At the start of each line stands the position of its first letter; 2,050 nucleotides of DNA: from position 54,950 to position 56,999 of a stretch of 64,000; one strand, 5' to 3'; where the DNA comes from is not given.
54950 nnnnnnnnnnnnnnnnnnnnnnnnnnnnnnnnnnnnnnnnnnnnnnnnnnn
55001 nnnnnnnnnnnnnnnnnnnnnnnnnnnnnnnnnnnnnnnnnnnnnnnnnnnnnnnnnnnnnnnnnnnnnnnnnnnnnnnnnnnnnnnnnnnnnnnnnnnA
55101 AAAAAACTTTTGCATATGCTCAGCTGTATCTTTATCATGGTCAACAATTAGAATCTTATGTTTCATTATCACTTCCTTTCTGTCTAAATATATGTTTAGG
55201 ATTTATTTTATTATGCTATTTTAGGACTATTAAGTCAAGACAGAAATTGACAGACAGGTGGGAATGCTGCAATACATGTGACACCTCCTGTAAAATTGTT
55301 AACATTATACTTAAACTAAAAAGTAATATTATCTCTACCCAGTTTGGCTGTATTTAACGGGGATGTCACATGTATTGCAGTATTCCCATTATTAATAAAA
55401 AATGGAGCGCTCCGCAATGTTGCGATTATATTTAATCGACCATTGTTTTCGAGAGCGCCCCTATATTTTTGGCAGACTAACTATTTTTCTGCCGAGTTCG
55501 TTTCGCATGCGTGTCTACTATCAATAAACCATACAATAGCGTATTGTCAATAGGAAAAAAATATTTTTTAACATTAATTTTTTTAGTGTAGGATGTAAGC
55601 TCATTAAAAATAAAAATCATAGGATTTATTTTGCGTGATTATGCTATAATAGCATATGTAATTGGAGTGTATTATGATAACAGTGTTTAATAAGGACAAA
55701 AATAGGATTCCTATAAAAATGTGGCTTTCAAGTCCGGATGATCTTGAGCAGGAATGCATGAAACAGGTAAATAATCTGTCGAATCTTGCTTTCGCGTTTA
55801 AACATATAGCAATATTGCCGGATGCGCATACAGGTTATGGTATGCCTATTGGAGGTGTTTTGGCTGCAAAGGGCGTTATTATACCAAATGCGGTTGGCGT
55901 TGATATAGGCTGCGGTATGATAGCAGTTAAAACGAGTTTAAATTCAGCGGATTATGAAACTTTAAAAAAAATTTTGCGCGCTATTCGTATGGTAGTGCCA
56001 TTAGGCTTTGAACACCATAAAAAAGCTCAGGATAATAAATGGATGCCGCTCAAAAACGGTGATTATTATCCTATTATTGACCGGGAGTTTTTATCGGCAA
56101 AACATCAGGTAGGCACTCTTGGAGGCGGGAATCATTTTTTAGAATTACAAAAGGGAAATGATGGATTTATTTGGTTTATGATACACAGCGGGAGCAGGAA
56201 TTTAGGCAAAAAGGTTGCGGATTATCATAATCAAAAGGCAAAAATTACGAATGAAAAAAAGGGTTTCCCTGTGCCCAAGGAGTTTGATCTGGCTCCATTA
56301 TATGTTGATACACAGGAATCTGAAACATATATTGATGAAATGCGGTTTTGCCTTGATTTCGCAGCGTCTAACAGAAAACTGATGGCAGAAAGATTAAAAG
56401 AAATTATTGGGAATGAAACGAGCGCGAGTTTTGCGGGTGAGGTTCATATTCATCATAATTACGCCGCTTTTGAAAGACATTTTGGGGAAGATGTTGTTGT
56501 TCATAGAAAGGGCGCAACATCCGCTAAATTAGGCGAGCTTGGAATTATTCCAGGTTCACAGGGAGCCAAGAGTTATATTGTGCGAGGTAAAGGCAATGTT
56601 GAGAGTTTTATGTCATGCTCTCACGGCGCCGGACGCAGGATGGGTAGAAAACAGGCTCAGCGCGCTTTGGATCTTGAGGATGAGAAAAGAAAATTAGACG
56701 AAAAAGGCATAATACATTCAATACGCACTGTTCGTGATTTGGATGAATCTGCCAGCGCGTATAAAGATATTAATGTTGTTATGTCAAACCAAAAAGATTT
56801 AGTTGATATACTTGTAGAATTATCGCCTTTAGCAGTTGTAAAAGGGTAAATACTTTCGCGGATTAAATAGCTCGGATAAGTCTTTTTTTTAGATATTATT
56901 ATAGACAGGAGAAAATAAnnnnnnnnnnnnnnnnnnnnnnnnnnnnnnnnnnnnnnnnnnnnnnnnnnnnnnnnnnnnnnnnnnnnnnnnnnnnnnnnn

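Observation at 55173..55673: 500-bp intergenic region upstream of rtcB with a 128-nt element bounded by 29-nt inverted repeats plus two more hairpins: candidate structured RNA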

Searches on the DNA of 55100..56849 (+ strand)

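Call 5: search_rna_families(source=window, start=55100, end=55750, threshold=evalue, max_evalue=10, show_alignments=3)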
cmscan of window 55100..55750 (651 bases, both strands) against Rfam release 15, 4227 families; matches with E-value up to 10: 9.
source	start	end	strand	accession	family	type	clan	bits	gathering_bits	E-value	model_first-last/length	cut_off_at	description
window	55253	55399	-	RF02625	WsnRNA46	Gene; sRNA;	-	32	65.3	0.00014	1-151/151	no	Wolbachia sRNA 46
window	55262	55386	+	RF03224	MIR9560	Gene; miRNA;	-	24.3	74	0.025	1-96/96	no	MIR9560 microRNA precursor family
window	55265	55382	+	RF04171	MIR1509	Gene; miRNA;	-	24.3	87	0.027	1-121/121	no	MIR1509 microRNA precursor family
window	55177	55236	+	RF02108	DLEU2_4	Gene; lncRNA;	-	18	40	0.43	1-58/58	no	Deleted in lymphocytic leukemia 2 conserved region 4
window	55252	55387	-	RF01461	rli24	Gene; sRNA;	-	17.9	100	1.1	1-158/158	no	Listeria sRNA rli22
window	55401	55494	-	RF00286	SCARNA8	Gene; snRNA; snoRNA; scaRNA;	-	15.8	53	1.9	1-131/131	no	Small Cajal body specific RNA 8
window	55364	55427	+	RF00932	mir-471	Gene; miRNA;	-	14.6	80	7.9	1-66/66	no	mir-471 microRNA precursor family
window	55459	55516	-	RF02842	RefA1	Gene; sRNA;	-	13.3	94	3.2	1-222/222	no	Enterococcus sRNA A1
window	55697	55720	+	RF02943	Bacteroidales-2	Gene; sRNA;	-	11.9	204.3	1.3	357-380/392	no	Bacteroidales-2 RNA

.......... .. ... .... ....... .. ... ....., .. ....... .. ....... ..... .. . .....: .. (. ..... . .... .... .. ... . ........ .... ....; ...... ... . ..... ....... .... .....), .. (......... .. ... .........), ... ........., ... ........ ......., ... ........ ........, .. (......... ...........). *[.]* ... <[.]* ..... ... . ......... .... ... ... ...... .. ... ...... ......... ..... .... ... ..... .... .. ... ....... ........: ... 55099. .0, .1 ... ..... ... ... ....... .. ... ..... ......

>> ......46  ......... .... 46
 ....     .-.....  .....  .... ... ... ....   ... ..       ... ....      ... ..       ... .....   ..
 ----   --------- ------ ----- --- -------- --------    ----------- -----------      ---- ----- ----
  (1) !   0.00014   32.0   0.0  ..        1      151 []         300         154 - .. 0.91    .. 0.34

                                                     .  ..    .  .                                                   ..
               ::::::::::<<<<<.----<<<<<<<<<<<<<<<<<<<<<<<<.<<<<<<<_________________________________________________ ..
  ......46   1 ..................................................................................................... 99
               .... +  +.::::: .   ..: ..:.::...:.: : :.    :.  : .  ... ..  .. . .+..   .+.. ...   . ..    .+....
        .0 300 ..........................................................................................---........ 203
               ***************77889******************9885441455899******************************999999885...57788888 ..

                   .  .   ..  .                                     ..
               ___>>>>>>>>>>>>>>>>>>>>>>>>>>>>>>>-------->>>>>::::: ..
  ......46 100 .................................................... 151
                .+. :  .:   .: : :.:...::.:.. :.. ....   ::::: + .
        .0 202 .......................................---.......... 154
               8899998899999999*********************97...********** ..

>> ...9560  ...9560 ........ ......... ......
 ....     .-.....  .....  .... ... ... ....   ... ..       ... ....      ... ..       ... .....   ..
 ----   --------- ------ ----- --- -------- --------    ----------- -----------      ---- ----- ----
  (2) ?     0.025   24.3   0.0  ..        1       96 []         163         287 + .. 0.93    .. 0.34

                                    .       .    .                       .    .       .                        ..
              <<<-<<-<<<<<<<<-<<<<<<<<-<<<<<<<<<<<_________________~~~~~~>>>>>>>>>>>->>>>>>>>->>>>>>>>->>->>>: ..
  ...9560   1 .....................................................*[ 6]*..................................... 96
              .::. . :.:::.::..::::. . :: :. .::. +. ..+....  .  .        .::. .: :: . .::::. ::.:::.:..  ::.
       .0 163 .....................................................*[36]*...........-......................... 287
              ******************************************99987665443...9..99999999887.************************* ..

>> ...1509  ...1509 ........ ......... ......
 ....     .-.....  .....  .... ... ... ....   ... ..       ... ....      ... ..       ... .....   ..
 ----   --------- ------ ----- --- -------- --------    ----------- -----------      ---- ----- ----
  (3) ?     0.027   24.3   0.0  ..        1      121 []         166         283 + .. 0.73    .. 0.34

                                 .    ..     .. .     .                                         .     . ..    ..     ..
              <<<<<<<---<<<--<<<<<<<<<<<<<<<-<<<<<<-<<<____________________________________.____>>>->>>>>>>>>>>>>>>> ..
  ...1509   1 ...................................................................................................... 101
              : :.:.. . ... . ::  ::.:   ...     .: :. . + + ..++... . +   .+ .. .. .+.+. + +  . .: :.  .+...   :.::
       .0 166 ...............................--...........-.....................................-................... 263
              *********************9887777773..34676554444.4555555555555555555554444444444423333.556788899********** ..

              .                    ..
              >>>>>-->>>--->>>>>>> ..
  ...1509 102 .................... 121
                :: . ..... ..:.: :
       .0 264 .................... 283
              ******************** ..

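Call 27: search_dna_similar(query=window:55173-55673:+, collection=phages, mode=distant, max_evalue=1)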
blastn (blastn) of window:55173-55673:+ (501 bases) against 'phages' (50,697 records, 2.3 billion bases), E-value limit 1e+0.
Records with a match: 1; places in all: 1; records where one place covers at least 80% of the query: 0.
Best place of each record, by identity: 95-99% 1.
By first word of the organism name: Streptococcus 1.
By host as written in the record: Streptococcus oralis 1.
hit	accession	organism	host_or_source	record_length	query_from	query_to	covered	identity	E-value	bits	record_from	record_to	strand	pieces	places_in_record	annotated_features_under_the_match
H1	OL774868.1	Streptococcus phage OlisA1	Streptococcus oralis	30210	390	415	5%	96.2%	1e-1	44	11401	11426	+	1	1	none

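Call 28: search_dna_similar(query=window:55173-55673:+, collection=plasmids, mode=distant, max_evalue=1)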
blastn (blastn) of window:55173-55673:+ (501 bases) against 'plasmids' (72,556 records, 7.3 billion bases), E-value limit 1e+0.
Records with a match: 6; places in all: 6; records where one place covers at least 80% of the query: 0.
Best place of each record, by identity: 90-95% 2; 80-90% 3; 60-80% 1.
By first word of the organism name: Borrelia 2; Paraclostridium 1; Bacteroides 1; Candidatus 1; Moraxella 1.
By predicted mobility (MOB-suite, as given by PLSDB): non-mobilizable 6.
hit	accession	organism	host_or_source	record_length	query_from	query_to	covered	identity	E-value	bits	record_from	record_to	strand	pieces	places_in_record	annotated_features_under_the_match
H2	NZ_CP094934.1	Paraclostridium bifermentans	Homo sapiens,feces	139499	383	444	12%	78.1%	3e-3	51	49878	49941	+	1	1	none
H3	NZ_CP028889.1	Borrelia turcica IST7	tortoise,Hyalomma aegyptium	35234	125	159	7%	88.6%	4e-2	46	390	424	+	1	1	hypothetical protein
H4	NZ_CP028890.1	Borrelia turcica IST7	tortoise,Hyalomma aegyptium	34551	125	159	7%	88.6%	4e-2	46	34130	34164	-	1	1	hypothetical protein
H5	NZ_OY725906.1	Bacteroides finegoldii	-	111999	220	253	7%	88.6%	5e-1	43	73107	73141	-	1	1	bglX: beta-glucosidase BglX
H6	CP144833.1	Candidatus Stammera capleta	insect metagenome,tissue sample,midgut ...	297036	384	413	6%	93.3%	4e-2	46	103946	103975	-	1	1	record has no annotation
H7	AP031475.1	Moraxella osloensis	-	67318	372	399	6%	92.9%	5e-1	43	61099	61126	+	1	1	hypothetical protein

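Call 73: search_rna_families(sources=[L001, L180, L106, L167, L162, L135, L171, L102, L107, L122, L134, L163, L121, L123, L152, L160, L155], threshold=gathering)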
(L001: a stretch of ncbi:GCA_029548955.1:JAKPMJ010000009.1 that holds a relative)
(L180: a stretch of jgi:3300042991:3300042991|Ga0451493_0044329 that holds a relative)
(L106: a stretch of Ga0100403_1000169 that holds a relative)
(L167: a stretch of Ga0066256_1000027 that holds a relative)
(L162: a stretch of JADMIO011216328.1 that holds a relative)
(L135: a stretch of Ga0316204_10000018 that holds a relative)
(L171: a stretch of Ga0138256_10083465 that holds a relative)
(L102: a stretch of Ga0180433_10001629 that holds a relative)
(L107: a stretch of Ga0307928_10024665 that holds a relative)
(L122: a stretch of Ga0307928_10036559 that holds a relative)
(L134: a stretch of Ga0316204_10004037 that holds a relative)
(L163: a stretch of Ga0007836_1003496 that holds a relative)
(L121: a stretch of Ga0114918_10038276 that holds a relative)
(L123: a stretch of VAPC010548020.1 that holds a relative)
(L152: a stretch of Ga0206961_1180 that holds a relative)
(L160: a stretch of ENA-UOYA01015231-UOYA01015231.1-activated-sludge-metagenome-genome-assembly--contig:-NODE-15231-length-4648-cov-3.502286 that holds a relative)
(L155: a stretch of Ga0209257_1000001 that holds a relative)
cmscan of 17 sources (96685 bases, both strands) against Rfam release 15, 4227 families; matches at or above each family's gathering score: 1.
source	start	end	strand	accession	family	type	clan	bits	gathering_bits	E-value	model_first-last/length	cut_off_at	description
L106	681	754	+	RF00005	tRNA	Gene; tRNA;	CL00001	66.8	29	3.7e-12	1-71/71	no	tRNA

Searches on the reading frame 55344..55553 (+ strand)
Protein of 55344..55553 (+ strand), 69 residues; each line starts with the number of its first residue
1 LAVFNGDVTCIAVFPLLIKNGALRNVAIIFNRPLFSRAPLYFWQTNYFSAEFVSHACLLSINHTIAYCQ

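Call 10: search_protein_families(library=pfam, proteins=[window:55344-55553:+])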
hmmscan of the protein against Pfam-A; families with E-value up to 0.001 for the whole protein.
window:55344-55553:+ (69 aa): 0 families

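Call 43: search_protein_representatives(protein=window:55344-55550:+)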
Query: 69 residues. Proteins with E-value up to 0.001 (for the whole library): 1; up to 1e-10: 0; up to 1e-30: 0. The best 1 are listed.
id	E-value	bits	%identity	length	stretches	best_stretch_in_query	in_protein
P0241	2.0e-10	56.4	25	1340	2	14-49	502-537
